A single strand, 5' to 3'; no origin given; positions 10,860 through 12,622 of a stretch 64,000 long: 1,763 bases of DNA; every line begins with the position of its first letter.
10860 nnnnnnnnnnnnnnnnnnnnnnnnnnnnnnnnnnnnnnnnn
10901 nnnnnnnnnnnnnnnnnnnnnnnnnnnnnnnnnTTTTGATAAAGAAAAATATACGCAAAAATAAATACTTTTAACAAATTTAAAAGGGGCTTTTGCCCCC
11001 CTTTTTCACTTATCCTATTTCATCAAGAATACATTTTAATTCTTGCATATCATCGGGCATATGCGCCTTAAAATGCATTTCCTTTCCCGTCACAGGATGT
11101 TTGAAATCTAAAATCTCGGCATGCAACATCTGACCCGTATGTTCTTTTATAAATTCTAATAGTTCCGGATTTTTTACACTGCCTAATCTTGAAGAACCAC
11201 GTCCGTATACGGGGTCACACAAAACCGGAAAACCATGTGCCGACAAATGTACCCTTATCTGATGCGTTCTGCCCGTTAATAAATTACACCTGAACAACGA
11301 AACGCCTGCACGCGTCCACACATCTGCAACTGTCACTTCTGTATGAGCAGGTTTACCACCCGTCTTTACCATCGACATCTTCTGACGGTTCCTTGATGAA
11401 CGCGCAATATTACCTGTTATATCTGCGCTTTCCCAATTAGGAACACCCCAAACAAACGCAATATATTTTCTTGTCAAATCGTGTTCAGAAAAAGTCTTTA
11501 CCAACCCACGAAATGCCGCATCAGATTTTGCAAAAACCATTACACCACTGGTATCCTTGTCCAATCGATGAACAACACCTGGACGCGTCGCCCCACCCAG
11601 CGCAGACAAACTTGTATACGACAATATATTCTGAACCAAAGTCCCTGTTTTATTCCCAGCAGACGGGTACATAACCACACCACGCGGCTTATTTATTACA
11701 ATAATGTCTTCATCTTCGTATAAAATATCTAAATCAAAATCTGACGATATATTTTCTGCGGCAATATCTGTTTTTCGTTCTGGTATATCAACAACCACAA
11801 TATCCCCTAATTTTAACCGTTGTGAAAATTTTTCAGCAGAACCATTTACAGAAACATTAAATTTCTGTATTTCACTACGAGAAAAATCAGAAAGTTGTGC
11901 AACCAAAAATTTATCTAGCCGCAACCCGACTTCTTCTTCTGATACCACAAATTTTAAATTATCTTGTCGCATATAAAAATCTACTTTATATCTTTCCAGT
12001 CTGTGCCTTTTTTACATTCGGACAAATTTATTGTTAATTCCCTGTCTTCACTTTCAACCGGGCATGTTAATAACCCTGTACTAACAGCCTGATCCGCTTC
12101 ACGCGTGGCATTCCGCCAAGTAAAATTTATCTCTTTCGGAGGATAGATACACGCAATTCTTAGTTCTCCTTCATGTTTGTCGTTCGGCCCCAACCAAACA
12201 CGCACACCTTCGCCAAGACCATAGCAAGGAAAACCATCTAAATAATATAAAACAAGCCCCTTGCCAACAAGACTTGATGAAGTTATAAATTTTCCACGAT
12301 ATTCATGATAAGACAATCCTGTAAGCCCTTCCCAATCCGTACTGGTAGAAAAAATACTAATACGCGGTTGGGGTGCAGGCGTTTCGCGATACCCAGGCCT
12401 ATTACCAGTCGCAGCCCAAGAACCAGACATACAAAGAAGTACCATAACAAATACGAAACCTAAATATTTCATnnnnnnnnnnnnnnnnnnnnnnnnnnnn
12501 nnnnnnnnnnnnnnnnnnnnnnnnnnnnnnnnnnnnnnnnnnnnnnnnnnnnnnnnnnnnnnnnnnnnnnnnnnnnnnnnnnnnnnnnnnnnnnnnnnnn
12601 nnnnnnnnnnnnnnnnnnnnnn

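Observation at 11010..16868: Operon of three paralogous giant pilin-like proteins coupled to a Zn-ribbon membrane protein, a small secreted protein and rluD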

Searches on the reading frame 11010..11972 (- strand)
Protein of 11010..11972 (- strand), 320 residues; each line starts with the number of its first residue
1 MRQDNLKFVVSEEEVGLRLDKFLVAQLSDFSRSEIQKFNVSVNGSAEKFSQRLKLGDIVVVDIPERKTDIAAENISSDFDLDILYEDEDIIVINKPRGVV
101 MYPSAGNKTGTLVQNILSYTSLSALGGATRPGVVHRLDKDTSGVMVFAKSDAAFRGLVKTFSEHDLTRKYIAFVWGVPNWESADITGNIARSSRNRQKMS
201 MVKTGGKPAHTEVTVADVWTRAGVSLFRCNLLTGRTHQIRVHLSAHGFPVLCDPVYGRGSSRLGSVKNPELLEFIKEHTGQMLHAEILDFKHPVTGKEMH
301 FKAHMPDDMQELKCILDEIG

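Call 4: search_protein_families(library=pfam, proteins=[window:11010-11972:-], max_evalue=1)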
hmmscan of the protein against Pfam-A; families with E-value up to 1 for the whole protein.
window:11010-11972:- (320 aa): 2 families
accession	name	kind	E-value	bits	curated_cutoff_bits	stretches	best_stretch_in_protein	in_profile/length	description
PF00849.27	PseudoU_synth_2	-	6.3e-30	104.8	26.8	1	89-245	1-152/152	RNA pseudouridylate synthase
PF01479.30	S4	-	0.023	14.9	22.8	1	17-59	1-48/48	S4 domain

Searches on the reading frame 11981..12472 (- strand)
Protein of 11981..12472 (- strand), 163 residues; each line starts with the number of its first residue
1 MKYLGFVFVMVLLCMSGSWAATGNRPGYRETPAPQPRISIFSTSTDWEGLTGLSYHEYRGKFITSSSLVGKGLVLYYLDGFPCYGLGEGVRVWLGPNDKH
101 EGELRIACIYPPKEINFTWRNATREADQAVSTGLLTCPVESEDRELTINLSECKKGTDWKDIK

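Call 4: search_protein_families(library=pfam, proteins=[window:11981-12472:-], max_evalue=1)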
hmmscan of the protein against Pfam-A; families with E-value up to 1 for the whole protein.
window:11981-12472:- (163 aa): 1 family
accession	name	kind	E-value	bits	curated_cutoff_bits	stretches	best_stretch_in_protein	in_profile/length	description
PF08327.17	AHSA1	-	0.18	12.5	22.1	1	98-158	45-91/125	Activator of Hsp90 ATPase homolog 1-like protein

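Call 54: search_protein_families(library=ncbifam, proteins=[window:11981-12472:-], max_evalue=1)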
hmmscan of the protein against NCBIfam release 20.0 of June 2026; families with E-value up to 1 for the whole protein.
window:11981-12472:- (163 aa): 0 families
